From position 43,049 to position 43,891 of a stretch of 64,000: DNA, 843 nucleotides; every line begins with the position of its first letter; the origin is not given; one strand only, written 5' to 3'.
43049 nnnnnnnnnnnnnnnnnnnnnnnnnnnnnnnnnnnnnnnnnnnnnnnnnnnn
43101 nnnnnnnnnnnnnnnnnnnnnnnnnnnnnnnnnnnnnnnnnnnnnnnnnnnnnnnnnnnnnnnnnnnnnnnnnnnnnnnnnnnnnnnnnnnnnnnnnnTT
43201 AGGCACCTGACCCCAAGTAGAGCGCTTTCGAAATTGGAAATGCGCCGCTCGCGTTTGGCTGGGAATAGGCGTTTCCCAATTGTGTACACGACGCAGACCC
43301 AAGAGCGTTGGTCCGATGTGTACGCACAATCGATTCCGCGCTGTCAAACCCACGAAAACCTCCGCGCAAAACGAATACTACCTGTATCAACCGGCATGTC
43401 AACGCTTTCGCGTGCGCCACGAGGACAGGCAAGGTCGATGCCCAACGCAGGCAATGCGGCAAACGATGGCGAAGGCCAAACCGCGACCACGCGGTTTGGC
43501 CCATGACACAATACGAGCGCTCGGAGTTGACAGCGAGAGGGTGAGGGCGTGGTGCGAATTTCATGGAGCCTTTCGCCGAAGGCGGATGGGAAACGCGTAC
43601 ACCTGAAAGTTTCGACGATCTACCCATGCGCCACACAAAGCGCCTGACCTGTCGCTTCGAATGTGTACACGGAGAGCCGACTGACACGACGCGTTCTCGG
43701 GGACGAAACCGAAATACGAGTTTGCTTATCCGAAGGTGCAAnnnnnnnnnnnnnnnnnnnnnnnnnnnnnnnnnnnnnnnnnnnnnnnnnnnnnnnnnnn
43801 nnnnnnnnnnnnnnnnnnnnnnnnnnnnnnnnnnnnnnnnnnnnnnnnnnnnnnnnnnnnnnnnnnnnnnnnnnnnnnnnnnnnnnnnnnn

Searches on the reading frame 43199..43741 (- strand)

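Call 72: search_protein_families(library=pfam, proteins=[window:43199-43741:-], max_evalue=0.1)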
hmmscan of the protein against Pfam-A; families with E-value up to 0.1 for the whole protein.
window:43199-43741:- (180 aa): 2 families
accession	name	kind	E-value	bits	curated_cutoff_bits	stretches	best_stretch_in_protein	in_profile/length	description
PF21854.2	Treslin_N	-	0.039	14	26.5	0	20-40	151-171/195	Treslin, N-terminal domain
PF09407.15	AbiEi_1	-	0.04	14.6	22.2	1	74-135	15-71/142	AbiEi antitoxin C-terminal domain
